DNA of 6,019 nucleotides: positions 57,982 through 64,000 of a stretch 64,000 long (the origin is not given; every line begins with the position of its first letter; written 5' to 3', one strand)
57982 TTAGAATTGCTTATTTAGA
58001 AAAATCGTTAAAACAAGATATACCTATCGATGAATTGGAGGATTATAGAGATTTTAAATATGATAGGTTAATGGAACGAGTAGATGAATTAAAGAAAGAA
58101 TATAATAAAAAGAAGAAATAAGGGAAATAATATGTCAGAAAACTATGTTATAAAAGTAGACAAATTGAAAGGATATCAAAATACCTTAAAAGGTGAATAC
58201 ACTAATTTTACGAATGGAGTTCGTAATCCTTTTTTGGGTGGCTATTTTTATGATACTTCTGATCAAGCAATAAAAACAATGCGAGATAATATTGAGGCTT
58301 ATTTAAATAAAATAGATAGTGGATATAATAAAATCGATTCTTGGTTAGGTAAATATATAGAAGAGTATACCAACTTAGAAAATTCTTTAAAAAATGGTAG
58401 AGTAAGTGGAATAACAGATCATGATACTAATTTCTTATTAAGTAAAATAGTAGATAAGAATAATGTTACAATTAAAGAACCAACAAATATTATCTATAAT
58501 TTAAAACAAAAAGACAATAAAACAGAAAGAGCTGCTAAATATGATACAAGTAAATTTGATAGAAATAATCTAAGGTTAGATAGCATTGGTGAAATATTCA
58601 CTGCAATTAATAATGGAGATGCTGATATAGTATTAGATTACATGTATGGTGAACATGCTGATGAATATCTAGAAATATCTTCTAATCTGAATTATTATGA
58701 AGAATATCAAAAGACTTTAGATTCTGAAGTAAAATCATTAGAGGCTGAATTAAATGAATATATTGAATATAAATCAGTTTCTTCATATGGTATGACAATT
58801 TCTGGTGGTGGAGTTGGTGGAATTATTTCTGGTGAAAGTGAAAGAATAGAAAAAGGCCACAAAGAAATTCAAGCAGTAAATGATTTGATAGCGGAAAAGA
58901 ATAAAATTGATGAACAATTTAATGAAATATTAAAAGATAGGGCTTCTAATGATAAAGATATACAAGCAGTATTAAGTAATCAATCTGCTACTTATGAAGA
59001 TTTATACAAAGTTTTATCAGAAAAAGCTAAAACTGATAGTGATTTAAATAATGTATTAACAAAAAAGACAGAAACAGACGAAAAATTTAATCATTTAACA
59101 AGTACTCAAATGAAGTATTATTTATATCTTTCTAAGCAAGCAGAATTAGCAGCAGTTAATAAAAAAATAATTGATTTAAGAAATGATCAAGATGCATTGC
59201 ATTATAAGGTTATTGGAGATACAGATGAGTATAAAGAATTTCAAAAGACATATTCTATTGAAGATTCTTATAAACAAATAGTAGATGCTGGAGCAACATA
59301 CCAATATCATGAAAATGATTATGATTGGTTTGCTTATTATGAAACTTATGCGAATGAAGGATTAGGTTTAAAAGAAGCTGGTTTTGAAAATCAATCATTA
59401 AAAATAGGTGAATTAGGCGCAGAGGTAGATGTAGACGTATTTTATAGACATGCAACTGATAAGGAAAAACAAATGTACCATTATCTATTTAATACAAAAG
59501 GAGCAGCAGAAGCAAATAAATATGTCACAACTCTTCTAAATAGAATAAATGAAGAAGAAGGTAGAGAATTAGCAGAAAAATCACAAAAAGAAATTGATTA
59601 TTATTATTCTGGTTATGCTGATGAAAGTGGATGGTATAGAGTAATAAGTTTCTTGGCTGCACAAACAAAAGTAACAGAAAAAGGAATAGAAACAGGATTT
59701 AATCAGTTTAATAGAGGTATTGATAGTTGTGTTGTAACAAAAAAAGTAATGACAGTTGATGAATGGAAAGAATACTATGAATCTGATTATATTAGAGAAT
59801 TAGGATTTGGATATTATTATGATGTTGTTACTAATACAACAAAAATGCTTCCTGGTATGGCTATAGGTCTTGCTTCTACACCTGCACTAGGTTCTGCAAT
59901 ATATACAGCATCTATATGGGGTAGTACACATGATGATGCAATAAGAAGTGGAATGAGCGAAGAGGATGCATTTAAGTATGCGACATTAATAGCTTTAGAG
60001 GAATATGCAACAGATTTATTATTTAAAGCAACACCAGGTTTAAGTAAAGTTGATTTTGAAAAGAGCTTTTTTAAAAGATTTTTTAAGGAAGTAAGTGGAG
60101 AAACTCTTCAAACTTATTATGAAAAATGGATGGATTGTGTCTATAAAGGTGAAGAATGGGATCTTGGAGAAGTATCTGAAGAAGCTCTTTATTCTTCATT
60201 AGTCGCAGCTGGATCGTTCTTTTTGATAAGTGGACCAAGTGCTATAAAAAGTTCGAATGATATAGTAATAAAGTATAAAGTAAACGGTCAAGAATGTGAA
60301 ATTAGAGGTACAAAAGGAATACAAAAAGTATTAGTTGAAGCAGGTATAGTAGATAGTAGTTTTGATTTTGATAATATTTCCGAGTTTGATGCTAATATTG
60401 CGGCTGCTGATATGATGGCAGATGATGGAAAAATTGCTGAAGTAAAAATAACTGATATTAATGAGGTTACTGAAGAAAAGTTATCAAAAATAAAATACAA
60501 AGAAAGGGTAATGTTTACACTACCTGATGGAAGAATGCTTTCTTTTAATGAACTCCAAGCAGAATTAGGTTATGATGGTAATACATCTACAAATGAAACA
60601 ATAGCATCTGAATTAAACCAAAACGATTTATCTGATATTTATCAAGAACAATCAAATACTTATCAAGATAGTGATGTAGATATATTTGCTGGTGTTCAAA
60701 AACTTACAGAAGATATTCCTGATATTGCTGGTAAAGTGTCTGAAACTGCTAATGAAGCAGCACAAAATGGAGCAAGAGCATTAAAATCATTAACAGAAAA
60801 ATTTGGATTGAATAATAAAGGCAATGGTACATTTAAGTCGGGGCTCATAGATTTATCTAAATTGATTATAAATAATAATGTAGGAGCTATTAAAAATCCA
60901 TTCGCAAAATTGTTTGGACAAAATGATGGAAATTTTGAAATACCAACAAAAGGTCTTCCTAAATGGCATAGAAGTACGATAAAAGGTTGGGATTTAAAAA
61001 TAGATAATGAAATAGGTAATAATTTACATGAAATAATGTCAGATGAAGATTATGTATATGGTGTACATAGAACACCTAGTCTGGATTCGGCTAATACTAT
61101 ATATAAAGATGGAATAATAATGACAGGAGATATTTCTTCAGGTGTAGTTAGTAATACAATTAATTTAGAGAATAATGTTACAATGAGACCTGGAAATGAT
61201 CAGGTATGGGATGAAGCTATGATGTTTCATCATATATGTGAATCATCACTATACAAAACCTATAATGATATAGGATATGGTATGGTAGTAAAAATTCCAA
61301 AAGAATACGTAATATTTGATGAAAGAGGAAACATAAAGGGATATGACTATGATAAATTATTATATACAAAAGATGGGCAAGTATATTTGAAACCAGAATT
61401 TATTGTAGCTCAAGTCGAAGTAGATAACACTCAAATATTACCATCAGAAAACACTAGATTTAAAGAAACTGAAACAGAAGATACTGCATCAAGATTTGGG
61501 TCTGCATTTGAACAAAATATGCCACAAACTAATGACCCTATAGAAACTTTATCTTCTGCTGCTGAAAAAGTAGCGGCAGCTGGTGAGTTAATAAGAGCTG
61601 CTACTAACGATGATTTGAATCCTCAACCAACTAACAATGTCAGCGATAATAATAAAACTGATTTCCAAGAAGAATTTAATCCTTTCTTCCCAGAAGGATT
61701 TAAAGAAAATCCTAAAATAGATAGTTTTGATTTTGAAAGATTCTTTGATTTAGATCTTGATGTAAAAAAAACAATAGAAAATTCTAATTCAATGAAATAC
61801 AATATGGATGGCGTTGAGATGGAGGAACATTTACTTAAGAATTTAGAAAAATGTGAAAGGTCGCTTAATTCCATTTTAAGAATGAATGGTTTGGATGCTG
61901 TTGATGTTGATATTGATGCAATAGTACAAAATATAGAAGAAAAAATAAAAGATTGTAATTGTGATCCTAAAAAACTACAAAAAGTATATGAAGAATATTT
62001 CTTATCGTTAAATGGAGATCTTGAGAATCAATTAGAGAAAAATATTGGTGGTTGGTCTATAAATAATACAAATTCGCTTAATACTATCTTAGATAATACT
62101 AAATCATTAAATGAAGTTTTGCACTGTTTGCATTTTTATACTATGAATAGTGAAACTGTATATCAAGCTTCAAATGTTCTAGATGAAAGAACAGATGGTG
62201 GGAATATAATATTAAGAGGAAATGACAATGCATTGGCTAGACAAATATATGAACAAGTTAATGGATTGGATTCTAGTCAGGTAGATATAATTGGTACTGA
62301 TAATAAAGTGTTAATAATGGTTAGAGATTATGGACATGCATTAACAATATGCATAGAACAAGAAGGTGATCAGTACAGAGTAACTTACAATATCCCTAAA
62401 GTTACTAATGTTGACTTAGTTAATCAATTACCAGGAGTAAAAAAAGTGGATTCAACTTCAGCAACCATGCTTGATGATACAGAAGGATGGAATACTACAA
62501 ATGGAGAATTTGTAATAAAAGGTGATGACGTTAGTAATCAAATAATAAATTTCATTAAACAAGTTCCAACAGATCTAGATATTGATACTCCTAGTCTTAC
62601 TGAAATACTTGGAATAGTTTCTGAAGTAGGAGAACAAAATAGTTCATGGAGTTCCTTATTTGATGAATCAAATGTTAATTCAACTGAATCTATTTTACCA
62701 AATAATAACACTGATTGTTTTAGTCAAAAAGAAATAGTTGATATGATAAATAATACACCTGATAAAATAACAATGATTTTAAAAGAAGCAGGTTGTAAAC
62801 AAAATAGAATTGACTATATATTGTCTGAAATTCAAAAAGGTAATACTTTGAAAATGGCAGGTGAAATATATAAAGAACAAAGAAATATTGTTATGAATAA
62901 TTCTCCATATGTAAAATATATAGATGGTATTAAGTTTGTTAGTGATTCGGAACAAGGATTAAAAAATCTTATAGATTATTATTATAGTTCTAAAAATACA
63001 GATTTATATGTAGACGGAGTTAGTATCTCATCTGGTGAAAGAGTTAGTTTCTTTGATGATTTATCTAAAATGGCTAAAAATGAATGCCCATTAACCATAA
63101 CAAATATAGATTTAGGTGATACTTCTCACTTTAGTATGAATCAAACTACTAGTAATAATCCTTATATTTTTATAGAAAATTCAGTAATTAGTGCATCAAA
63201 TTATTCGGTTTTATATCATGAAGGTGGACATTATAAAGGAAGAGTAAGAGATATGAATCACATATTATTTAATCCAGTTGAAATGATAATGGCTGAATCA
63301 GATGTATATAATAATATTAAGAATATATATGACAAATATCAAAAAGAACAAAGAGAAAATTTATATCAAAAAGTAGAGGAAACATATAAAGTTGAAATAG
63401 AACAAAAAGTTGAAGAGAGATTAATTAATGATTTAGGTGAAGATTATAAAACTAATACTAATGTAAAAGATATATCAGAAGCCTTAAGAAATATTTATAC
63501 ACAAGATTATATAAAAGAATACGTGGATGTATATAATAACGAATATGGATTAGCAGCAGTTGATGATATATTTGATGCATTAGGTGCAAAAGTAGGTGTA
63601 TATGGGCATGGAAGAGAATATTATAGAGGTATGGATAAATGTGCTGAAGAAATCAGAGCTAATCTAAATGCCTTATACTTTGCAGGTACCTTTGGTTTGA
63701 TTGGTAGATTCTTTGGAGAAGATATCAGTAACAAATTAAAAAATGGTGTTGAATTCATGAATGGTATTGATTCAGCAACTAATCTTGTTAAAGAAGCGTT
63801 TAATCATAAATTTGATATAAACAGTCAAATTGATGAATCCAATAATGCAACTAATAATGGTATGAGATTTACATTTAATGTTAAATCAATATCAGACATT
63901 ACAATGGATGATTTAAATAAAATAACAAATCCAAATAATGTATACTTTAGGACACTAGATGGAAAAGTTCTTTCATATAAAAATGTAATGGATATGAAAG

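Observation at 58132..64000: Open reading frame of at least 1956 codons running off the window: giant polymorphic-toxin-like protein with an HEGGH zincin motif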

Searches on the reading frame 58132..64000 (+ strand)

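Call 3: search_protein_families(library=pfam, proteins=[window:58132-64000:+], max_evalue=1)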
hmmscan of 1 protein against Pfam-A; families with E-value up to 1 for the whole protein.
window:58132-64000:+ (1956 aa): 0 families

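Call 6: search_protein_families(library=ncbifam, proteins=[window:58132-64000:+], max_evalue=0.01)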
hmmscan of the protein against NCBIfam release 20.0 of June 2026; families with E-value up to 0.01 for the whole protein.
window:58132-64000:+ (1956 aa): 0 families

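Call 8: find_homologous_proteins(query=window:58132-64000:+)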
Query window:58132-64000:+ (1956 aa): 2 proteins with E <= 0.001 among 8000 candidates.
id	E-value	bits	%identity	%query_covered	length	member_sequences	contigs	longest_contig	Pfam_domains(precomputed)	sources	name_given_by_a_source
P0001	0.0e+0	4039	92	100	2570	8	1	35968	PF03496.21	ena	-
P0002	0.0e+0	1776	72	57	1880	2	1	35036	-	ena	-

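Call 9: search_solved_structures(query=window:58132-64000:+, max_evalue=1)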
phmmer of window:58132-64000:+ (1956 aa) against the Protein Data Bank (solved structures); distinct sequences matched with E-value up to 1: 0.

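Call 11: find_encoding_contigs(protein=P0001, flank=10000)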
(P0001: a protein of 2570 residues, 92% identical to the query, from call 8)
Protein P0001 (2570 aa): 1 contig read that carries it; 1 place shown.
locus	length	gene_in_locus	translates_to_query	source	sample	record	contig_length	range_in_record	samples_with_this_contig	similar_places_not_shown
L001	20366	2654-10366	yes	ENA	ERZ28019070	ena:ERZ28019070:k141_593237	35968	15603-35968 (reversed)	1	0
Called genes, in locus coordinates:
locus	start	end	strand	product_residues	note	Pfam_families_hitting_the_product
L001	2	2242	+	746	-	?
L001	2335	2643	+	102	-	-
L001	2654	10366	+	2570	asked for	PF03496:ADPrib_exo_Tox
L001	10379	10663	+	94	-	-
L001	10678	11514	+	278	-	PF03747:ADP_ribosyl_GH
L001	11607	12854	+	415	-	PF00817:IMS, PF11799:IMS_C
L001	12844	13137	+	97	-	-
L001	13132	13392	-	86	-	PF04232:SpoVS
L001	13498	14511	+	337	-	PF13310:Virulence_RhuM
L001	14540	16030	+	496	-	PF01268:FTHFS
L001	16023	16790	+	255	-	PF01479:S4, PF01728:FtsJ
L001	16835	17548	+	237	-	PF02535:Zip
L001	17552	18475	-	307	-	PF04055:Radical_SAM, PF16199:Radical_SAM_C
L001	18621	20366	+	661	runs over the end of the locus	PF00036:EF-hand_1 (faint), PF12733:Cadherin-like, PF00404:Dockerin_1, PF13202:EF-hand_5 (faint)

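Call 12: find_encoding_contigs(protein=P0002, flank=10000)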
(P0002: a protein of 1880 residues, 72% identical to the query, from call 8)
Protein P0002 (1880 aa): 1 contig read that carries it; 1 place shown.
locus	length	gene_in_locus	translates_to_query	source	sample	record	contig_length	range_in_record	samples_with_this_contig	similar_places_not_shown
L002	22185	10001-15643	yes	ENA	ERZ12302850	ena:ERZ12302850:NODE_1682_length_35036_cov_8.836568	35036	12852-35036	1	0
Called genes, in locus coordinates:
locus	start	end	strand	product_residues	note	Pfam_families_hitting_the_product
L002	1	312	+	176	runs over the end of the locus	-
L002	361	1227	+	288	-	PF10672:Methyltrans_SAM, PF03602:Cons_hypoth95 (weak), PF09445:Methyltransf_15 (faint)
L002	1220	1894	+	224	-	PF00849:PseudoU_synth_2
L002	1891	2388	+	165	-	-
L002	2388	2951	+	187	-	PF23023:Anti-Pycsar_Apyc1, PF00753:Lactamase_B, PF13483:Lactamase_B_3 (weak), PF19583:ODP, PF12706:Lactamase_B_2 (weak)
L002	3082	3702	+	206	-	-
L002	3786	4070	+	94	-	PF06013:WXG100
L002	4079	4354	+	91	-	PF06013:WXG100 (weak)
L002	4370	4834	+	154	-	-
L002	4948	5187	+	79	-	-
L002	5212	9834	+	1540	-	PF01580:FtsK_SpoIIIE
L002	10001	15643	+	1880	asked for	-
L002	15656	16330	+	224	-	-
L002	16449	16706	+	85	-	-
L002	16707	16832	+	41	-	-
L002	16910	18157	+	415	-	PF00817:IMS, PF11799:IMS_C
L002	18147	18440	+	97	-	-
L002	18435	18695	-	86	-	PF04232:SpoVS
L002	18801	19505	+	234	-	PF13310:Virulence_RhuM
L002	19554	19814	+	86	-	PF13310:Virulence_RhuM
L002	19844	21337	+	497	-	PF01268:FTHFS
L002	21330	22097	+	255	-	PF01479:S4, PF01728:FtsJ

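Call 16: search_protein_families(library=pfam, proteins=[P0001, P0002, L001:10379-10663:+, L001:10678-11514:+, L002:15656-16330:+, L002:16449-16706:+, L001:2335-2643:+], max_evalue=1)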
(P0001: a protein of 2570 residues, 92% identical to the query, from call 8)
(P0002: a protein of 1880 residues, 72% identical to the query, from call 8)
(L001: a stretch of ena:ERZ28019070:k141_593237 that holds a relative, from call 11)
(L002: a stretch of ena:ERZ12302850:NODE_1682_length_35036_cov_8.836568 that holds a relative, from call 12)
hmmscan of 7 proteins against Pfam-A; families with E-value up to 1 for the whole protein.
P0001 (2570 aa): 7 families
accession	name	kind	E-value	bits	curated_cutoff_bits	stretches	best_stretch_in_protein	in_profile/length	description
PF03496.20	ADPrib_exo_Tox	-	7.8e-19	68.2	23.4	1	2418-2554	26-176/196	ADP-ribosyltransferase exoenzyme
PF24625.1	DUF7626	-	0.00028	21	27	0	2016-2031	11-26/55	Domain of unknown function (DUF7626)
PF17267.7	DUF5333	-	0.016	15.8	27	0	1994-2032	24-62/110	Family of unknown function (DUF5333)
PF10440.15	WIYLD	-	0.022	15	27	0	2185-2203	14-32/61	Ubiquitin-binding WIYLD domain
PF02787.25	CPSase_L_D3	-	0.072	13.5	26.6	0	1997-2030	45-79/80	Carbamoyl-phosphate synthetase large chain, oligomerisation domain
PF10911.13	T7-like_Y65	-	0.092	12.9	25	0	2014-2040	41-65/77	Bacteriophage T7-like gene 6.5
PF08671.16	SinI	-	0.62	10.3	31.4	0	2018-2032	13-27/28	Anti-repressor SinI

P0002 (1880 aa): 0 families

L001:10379-10663:+ (94 aa): 3 families
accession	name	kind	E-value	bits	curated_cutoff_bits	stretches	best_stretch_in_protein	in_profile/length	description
PF13780.11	DUF4176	-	0.0011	19.4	25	1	34-87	4-63/74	Domain of unknown function (DUF4176)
PF21382.2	IntS9_C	-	0.052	14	27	1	21-51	14-44/71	Integrator IntS9, C-terminal domain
PF20297.4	MSSS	-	0.079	13.1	26.8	1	34-51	1-18/42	MutS2 and Smr-associated SH3 domain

L001:10678-11514:+ (278 aa): 1 family
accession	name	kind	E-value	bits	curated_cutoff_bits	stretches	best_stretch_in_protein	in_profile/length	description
PF03747.19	ADP_ribosyl_GH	-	1.3e-33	117.3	26.2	1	1-235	3-281/287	ADP-ribosylglycohydrolase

L002:15656-16330:+ (224 aa): 0 families

L002:16449-16706:+ (85 aa): 0 families

L001:2335-2643:+ (102 aa): 1 family
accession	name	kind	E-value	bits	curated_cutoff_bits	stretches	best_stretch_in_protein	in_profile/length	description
PF06825.17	HSBP1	-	0.019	15.2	28.6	1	50-68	27-45/51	Heat shock factor binding protein 1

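Call 38: search_protein_families(library=phrogs, proteins=[P0001, P0002], max_evalue=0.1)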
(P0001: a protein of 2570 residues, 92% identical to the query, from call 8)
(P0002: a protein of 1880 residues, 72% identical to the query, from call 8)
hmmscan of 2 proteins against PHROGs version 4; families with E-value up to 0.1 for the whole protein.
P0001 (2570 aa): 1 family
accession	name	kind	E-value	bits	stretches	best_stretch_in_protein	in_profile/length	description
phrog_1447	-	unknown function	0.0043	17.9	0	2013-2051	40-73/82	-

P0002 (1880 aa): 0 families

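Call 83: search_solved_structures(query=L001:10379-10663:+, max_evalue=10, show_alignments=2)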
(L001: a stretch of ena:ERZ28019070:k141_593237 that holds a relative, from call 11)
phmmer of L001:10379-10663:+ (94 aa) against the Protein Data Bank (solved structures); distinct sequences matched with E-value up to 10: 0.

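Call 85: search_solved_structures(query=L001:9860-10366:+, max_evalue=0.01)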
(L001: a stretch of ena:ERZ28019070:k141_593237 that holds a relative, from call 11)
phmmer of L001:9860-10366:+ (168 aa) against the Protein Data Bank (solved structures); distinct sequences matched with E-value up to 0.01: 18.
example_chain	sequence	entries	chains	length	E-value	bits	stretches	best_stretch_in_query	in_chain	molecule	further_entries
4fk7_A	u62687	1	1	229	6.5e-11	45.7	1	16-147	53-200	Putative ADP-ribosyltransferase Certhrax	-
4fxq_A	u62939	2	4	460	5.5e-10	42.6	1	17-146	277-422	Putative ADP-ribosyltransferase Certhrax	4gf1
5urp_A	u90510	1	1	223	5.6e-06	29.6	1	37-146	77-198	Toxin 2A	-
9vej_H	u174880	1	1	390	9.2e-06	28.9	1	42-147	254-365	Vip2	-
9veg_H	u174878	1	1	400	9.7e-06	28.8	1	42-147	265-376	Vip2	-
4xsg_B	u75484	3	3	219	2e-05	27.8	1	81-149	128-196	ADP-ribosyltransferase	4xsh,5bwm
1qs2_A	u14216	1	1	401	3.9e-05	26.9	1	41-147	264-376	ADP-RIBOSYLTRANSFERASE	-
1qs1_A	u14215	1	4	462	4.8e-05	26.6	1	43-147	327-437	ADP-RIBOSYLTRANSFERASE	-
4tr5_A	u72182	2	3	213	0.00011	25.4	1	40-149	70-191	C3larvin | Toxin-like protein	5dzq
9bbf_Z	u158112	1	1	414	0.00025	24.3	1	85-160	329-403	ADP-ribosyltransferase enzymatic component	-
6x6r_A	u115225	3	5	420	0.00026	24.2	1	85-160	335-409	ADP-ribosyltransferase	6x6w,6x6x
9mdj_Z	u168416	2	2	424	0.00027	24.2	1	85-160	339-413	Cdta (Adp-ribosyltransferase enzymatic component)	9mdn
7vnj_H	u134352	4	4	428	0.00028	24.1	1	85-160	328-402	ADP-ribosyltransferase enzymatic component | CdtA | ADP-ribosylating binary toxin enzymatic subunit CdtA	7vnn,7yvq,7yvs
2wn4_A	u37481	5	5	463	0.00035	23.8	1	86-160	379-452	ADP-RIBOSYLTRANSFERASE ENZYMATIC COMPONENT | ADP-ribosylating binary toxin enzymatic subunit CdtA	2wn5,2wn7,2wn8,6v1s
2wn6_A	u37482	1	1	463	0.00035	23.8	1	86-160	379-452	ADP-RIBOSYLTRANSFERASE ENZYMATIC COMPONENT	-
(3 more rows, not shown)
